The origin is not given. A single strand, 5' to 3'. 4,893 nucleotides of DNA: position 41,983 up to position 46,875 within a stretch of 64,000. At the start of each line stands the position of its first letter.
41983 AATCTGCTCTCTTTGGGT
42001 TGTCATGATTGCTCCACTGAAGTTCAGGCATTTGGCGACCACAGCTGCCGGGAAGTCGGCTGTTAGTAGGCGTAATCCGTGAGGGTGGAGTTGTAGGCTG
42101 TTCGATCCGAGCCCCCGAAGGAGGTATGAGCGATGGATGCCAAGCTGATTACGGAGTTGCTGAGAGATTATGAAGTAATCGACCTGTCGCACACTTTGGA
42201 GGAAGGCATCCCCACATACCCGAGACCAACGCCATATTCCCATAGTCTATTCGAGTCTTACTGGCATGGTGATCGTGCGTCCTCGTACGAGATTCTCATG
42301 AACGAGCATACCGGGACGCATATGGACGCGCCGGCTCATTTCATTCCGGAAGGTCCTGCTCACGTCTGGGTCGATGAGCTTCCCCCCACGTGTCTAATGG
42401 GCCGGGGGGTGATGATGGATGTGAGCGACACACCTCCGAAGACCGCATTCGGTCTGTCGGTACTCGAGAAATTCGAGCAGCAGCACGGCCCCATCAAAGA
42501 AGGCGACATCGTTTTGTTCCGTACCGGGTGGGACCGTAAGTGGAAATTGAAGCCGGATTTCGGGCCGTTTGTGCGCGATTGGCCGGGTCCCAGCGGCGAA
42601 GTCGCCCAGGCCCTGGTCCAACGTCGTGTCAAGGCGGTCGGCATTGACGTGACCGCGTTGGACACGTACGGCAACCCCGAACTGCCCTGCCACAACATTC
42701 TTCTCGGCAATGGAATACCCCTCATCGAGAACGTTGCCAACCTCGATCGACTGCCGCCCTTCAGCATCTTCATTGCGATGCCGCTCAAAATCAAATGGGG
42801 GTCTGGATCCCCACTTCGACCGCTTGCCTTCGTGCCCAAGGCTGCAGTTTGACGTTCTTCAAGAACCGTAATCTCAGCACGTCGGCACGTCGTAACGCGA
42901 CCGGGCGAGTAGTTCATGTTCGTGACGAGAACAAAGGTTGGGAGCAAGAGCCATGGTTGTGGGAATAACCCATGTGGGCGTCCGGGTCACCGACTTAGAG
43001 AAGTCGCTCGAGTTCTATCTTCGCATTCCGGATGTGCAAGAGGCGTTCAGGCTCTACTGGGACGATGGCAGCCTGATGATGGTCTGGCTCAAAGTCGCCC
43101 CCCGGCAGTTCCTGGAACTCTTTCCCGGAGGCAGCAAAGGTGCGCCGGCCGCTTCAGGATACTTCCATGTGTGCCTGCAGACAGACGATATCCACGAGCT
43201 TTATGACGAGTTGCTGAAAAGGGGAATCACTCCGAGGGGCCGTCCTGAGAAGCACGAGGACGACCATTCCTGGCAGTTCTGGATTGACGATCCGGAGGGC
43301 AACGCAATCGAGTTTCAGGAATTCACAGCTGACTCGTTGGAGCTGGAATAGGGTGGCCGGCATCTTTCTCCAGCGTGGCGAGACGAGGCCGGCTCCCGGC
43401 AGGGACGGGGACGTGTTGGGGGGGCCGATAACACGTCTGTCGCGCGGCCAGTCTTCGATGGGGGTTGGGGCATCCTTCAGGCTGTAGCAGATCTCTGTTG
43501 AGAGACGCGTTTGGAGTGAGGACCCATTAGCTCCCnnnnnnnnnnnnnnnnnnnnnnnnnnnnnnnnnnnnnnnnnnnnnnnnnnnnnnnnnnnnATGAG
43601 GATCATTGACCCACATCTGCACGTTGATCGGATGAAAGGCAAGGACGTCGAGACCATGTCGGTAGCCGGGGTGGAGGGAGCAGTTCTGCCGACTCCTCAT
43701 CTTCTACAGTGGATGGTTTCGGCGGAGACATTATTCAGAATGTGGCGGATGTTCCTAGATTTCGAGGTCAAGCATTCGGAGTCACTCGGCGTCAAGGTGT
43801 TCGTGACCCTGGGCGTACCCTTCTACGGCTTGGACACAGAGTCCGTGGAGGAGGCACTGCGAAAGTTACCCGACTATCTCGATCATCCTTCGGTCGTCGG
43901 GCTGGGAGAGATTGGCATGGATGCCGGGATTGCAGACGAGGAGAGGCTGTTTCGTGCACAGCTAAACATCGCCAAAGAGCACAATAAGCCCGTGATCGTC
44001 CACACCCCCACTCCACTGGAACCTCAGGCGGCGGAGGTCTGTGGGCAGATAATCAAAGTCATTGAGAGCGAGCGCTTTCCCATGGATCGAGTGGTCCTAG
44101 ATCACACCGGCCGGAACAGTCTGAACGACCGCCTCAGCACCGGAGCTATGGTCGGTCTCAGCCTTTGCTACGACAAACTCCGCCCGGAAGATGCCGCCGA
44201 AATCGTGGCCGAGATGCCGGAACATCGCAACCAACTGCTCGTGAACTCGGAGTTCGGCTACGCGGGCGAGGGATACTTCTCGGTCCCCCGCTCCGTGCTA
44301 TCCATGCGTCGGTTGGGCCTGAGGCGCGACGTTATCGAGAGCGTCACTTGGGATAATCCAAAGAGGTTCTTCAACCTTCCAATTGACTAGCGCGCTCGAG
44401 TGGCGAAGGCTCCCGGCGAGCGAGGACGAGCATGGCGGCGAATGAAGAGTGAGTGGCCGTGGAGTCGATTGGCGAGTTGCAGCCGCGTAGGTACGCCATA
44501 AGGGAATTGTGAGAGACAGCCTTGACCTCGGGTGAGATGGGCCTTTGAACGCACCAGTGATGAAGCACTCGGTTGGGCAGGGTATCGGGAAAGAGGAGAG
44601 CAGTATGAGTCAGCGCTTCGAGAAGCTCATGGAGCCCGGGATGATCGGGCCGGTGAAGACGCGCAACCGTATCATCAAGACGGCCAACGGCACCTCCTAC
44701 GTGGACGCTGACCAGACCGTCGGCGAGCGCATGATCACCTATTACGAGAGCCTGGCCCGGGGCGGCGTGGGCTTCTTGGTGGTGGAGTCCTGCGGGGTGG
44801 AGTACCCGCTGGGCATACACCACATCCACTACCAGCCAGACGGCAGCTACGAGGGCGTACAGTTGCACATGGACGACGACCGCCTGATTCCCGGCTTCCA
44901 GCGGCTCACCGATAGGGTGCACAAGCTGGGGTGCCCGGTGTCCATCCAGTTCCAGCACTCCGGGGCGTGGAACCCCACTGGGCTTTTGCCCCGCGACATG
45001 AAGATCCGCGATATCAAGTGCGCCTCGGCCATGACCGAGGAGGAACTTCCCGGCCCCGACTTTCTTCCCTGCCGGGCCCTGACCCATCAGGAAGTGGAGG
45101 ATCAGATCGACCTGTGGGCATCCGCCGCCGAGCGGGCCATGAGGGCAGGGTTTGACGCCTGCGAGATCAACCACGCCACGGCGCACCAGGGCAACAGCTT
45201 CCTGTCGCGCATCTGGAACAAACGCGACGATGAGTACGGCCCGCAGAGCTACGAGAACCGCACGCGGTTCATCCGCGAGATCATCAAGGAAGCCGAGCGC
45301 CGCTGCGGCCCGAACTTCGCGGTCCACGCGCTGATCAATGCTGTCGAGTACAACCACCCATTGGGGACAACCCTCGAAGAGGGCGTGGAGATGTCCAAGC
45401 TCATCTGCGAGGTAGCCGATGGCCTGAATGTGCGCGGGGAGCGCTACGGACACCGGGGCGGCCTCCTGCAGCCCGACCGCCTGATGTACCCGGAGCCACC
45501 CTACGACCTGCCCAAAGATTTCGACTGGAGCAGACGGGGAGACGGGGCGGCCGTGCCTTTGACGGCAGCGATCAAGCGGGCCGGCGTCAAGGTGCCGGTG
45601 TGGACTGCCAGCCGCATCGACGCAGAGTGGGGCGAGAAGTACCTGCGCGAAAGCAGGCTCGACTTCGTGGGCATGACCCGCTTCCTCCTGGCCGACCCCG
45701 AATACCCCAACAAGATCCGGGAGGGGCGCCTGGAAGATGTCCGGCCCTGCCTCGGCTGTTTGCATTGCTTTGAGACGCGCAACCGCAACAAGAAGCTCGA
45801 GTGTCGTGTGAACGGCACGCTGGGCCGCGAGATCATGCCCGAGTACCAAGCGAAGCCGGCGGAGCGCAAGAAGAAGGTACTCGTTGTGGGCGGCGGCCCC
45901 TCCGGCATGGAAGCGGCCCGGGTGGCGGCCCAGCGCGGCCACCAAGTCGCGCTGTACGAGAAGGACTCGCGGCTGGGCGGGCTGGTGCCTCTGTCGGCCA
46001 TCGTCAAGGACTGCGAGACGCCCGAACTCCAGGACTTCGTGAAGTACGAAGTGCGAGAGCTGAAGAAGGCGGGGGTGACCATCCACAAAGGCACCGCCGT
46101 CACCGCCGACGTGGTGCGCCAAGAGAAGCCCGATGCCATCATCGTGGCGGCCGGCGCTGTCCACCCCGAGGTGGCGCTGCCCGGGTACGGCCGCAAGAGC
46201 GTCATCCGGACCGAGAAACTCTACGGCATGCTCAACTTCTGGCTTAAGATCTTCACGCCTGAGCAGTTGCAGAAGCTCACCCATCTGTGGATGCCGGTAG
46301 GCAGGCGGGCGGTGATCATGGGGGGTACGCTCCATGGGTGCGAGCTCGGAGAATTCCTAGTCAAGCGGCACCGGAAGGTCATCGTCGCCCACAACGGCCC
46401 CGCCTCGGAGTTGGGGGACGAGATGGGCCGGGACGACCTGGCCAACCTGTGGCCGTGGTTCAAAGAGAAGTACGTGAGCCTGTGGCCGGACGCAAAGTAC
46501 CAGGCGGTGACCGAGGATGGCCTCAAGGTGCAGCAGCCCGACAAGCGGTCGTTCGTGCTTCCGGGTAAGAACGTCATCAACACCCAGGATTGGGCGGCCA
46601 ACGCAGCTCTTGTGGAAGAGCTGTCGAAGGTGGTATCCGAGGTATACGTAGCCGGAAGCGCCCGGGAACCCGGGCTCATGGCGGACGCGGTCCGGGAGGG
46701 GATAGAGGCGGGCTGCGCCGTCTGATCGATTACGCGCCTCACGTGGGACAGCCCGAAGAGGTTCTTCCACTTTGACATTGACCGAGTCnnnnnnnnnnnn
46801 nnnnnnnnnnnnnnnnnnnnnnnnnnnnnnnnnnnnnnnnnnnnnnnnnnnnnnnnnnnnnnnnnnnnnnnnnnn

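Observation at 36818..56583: Two paralogous modules (MBL - SBP - molybdoenzyme - TatD) carrying different molybdoenzyme families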

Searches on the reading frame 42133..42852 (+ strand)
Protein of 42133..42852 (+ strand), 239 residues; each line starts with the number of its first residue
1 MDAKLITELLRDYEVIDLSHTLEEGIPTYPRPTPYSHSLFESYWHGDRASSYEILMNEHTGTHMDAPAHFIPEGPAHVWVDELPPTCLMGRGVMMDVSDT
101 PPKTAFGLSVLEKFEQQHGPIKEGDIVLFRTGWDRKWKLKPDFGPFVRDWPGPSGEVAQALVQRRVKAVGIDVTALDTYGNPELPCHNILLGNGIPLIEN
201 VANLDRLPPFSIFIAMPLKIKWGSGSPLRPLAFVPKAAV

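Call 5: search_protein_families(library=pfam, proteins=[window:42133-42852:+])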
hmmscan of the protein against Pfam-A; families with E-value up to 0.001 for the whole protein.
window:42133-42852:+ (239 aa): 1 family
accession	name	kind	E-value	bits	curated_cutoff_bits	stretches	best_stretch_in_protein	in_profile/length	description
PF04199.19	Cyclase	-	9.4e-39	133.3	23.1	1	16-177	1-141/142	Putative cyclase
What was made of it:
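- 42133..42852 (+): Cyclase-family hydrolase (PF04199). Pfam Cyclase, 9e-39 (call 5).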

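Call 29: search_protein_families(library=ncbifam, proteins=[window:42133-42852:+], max_evalue=0.00001)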
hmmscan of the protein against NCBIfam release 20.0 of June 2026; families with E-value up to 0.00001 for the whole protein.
window:42133-42852:+ (239 aa): 1 family
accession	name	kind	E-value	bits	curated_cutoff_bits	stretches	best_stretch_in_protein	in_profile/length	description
TIGR03035.1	trp_arylform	equivalog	1.1e-16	61.4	223.05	1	15-229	2-200/206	arylformamidase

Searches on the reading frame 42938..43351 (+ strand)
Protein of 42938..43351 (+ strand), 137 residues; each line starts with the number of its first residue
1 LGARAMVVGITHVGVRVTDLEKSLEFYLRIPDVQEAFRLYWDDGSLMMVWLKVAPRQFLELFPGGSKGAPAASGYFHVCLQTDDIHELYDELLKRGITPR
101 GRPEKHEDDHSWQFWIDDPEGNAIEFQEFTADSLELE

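Call 5: search_protein_families(library=pfam, proteins=[window:42938-43351:+])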
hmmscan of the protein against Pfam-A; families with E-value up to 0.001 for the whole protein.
window:42938-43351:+ (137 aa): 4 families
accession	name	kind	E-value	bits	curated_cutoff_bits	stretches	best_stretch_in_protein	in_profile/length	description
PF00903.31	Glyoxalase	-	2.3e-15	57.5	20.6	1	9-126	1-121/121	Glyoxalase/Bleomycin resistance protein/Dioxygenase superfamily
PF13669.12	Glyoxalase_4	-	3.1e-05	24.7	27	1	12-111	2-106/109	Glyoxalase/Bleomycin resistance protein/Dioxygenase superfamily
PF18029.7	Glyoxalase_6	-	0.00025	22.1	23.6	1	13-124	2-103/106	Glyoxalase-like domain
PF13468.12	Glyoxalase_3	-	0.00072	20.1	25.1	0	71-120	74-123/176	Glyoxalase-like domain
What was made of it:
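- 42938..43351 (+): VOC/glyoxalase-fold protein. Pfam Glyoxalase (call 5).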

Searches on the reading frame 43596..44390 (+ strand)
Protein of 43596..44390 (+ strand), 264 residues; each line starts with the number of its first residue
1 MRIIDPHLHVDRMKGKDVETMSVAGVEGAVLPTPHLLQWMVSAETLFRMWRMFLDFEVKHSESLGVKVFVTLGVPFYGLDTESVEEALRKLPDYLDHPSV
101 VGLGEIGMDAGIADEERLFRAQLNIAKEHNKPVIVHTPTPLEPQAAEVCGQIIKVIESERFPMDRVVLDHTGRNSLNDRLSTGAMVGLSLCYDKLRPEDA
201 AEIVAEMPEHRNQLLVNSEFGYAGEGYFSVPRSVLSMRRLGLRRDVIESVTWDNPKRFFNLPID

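Call 5: search_protein_families(library=pfam, proteins=[window:43596-44390:+])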
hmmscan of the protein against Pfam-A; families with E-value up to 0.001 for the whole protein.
window:43596-44390:+ (264 aa): 2 families
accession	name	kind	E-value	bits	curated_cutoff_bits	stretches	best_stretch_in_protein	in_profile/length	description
PF01026.27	TatD_DNase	-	7.7e-16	58.7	27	1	4-222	1-206/253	TatD related DNase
PF02126.24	PTE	-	0.00012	22.1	22.4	0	103-196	127-216/298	Phosphotriesterase family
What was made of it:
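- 43596..44390 (+): TatD-A (AF1765-like amidohydrolase-superfamily hydrolase). Pfam TatD_DNase (call 5).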

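Call 10: find_encoding_contigs(protein=window:43596-44390:+, flank=10000, max_places=10)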
Protein window:43596-44390:+ (264 aa): 3 contigs read that carry it; 3 places shown.
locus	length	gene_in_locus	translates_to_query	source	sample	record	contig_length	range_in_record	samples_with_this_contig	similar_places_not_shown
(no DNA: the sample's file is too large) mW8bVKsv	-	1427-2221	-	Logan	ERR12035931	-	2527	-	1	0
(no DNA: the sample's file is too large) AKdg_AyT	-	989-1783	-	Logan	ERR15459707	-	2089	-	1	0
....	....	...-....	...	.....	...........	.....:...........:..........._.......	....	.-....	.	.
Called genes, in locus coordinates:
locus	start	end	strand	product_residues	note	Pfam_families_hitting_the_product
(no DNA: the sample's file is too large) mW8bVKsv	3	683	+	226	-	?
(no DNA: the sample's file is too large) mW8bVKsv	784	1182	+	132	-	PF00903:Glyoxalase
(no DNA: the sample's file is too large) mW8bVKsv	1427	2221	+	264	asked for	PF01026:TatD_DNase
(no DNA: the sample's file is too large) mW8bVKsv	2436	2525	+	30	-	?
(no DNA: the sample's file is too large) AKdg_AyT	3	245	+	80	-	?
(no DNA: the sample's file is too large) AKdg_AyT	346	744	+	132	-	PF00903:Glyoxalase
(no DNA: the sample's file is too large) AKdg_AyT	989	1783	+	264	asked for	PF01026:TatD_DNase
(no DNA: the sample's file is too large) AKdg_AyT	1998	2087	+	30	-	?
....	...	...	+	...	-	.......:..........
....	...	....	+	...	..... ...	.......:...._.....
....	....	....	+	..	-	?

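Call 29: search_protein_families(library=ncbifam, proteins=[window:43596-44390:+], max_evalue=0.00001)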
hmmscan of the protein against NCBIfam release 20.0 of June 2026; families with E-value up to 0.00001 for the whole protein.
window:43596-44390:+ (264 aa): 1 family
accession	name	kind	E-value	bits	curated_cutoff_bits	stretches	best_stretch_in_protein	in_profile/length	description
TIGR00010.1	TIGR00010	subfamily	5.2e-11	42.4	206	1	61-139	49-131/253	YchF/TatD family DNA exonuclease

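Call 49: search_solved_structures(query=window:43596-44390:+, max_evalue=0.01)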
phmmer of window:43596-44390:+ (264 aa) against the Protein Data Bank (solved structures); distinct sequences matched with E-value up to 0.01: 3.
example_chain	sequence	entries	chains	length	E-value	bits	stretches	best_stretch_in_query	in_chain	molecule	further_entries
3guw_A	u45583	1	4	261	1.6e-20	77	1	43-260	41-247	uncharacterized protein AF_1765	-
2gzx_A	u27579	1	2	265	0.00052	22.9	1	82-138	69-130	putative TatD related DNase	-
6l25_A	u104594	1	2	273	0.00056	22.8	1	82-138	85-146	Deoxyribonuclease YcfH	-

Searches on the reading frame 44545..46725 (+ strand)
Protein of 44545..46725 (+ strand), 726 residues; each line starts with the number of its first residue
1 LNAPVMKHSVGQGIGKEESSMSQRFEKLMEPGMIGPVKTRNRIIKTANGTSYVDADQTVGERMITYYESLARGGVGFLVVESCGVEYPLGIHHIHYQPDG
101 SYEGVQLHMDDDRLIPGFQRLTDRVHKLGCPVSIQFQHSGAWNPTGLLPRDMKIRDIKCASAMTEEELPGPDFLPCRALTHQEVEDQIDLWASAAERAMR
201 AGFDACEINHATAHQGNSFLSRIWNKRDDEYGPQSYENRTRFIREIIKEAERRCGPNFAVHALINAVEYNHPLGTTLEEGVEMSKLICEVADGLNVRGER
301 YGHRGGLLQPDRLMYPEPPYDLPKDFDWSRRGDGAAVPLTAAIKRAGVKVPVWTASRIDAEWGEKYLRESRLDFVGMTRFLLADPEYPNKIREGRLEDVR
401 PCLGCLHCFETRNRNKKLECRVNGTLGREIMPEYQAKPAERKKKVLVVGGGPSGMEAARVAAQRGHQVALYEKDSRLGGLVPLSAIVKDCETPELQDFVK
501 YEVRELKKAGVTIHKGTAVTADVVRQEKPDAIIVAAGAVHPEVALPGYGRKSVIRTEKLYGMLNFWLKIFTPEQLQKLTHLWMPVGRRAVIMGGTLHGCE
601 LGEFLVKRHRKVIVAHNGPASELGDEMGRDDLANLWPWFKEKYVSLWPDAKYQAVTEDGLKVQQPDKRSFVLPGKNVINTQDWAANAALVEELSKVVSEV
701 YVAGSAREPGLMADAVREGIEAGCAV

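Call 5: search_protein_families(library=pfam, proteins=[window:44545-46725:+])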
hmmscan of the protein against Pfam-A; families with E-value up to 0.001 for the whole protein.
window:44545-46725:+ (726 aa): 11 families
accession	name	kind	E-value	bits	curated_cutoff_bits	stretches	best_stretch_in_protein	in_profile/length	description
PF00724.26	Oxidored_FMN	-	7.9e-40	137.6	27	2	27-279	1-240/342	NADH:flavin oxidoreductase / NADH oxidase family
PF07992.20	Pyr_redox_2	-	2.1e-15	57.4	26.1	1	443-620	1-176/291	Pyridine nucleotide-disulphide oxidoreductase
PF00070.33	Pyr_redox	-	1.3e-11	45.2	22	1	444-477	1-34/82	Pyridine nucleotide-disulphide oxidoreductase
PF01266.30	DAO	-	6.3e-10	39.5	27.9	1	444-478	1-35/353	FAD dependent oxidoreductase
PF12831.13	FAD_oxidored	-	6.7e-09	36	27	1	445-493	2-50/416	FAD dependent oxidoreductase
PF13450.12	NAD_binding_8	-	1.8e-07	31.8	21.9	1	447-481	1-35/68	NAD(P)-binding Rossmann-like domain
PF03486.20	HI0933_like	-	3.4e-06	27.1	50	1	444-478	2-36/244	HI0933-like protein Rossmann domain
PF13738.12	Pyr_redox_3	-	1e-05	25.4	30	1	440-521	162-245/305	Pyridine nucleotide-disulphide oxidoreductase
PF01134.28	GIDA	-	2.4e-05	24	22.1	1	444-480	1-38/391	Glucose inhibited division protein A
PF00890.30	FAD_binding_2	-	7.7e-05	22.5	20.4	1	445-479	2-36/414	FAD binding domain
PF01946.23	Thi4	-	8e-05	22.4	26.2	0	443-608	18-179/235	Thi4 family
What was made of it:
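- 44605..46725 (+): OYE / 2,4-dienoyl-CoA-reductase-type Fe-S flavoenzyme (2-naphthoyl-CoA-reductase-like). Pfam Oxidored_FMN plus Pyr_redox_2 (call 5).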

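Call 27: search_solved_structures(query=window:44545-46725:+, max_evalue=1e-20)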
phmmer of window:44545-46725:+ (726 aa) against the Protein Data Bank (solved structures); distinct sequences matched with E-value up to 1e-20: 7.
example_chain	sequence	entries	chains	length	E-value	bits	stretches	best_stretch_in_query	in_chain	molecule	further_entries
6qkg_A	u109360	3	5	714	9.7e-58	199.6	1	23-721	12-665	NCR A | NCR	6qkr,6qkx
3k30_A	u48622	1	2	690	7.4e-39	137.2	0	340-539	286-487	Histamine dehydrogenase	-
1ps9_A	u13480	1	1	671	1.1e-37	133.3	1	28-546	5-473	2,4-dienoyl-CoA reductase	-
6de6_A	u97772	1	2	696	1.1e-36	130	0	334-593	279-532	Histamine dehydrogenase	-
6l6j_A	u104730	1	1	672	1.1e-35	126.7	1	23-539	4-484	Oxidored_FMN domain-containing protein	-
1djq_A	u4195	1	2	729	2.2e-30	109.2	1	26-538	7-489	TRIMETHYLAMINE DEHYDROGENASE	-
1djn_A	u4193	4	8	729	3.6e-30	108.5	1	28-538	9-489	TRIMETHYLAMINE DEHYDROGENASE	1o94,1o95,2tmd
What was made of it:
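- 44605..46725 (+): The best PDB match is NCR 6qkg, 1e-57 (call 27).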

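Call 29: search_protein_families(library=ncbifam, proteins=[window:44545-46725:+], max_evalue=0.00001)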
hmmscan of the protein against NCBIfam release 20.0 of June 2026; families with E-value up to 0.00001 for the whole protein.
window:44545-46725:+ (726 aa): 27 families (the best 25 are shown)
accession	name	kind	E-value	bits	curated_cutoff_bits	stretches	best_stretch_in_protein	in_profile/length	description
TIGR03997.1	mycofact_OYE_2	equivalog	4.7e-96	322.6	793.15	2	334-724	270-643/645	mycofactocin system FadH/OYE family oxidoreductase 2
NF045599.1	bili_reduct_long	exception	2e-82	277.4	750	2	336-725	276-640/641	bilirubin reductase, long form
NF041087.1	bile_acid_BaiCD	equivalog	7.8e-82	275.4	825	1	25-724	1-640/642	bile acid Fe-S flavoenzyme BaiCD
TIGR03996.1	mycofact_OYE_1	hypoth_equivalog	5.3e-41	140.8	627.9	1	37-546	11-476/633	mycofactocin system FadH/OYE family oxidoreductase 1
NF045592.1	bili_reduct_N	equivalog_domain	3.8e-34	118.4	425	1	27-422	1-362/363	bilirubin reductase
NF010047.0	PRK13523.1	equivalog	8.1e-28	97.4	431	1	27-289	4-240/339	NADPH dehydrogenase NamA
NF006101.0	PRK08255.1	equivalog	1.5e-17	63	1078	1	21-289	392-649/768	bifunctional salicylyl-CoA 5-hydroxylase/oxidoreductase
NF009410.0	PRK12771.1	subfamily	2.4e-15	56.2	516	1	435-554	131-250/566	NAD(P)-binding protein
NF007899.0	PRK10605.1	subfamily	3.9e-13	49.4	403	1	26-249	4-221/365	N-ethylmaleimide reductase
TIGR01316.1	gltA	equivalog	2e-12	46.7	471.75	1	436-565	127-256/449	NADPH-dependent glutamate synthase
TIGR01317.1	GOGAT_sm_gam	subfamily_domain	6.8e-12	45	447.7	1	442-628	143-324/485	glutamate synthase small subunit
NF009414.0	PRK12778.1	equivalog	9e-11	40.7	1103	1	437-560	426-550/752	bifunctional dihydroorotate dehydrogenase B NAD binding subunit/NADPH-dependent glutamate synthase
NF010590.0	PRK13984.1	equivalog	6.3e-10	37.8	946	1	436-565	282-411/611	putative oxidoreductase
TIGR03315.1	Se_ygfK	equivalog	1.4e-09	36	835.3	1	435-542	530-635/1012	putative selenate reductase subunit YgfK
NF009409.0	PRK12770.1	subfamily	2.8e-09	36.5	343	1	436-527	12-101/360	putative glutamate synthase subunit beta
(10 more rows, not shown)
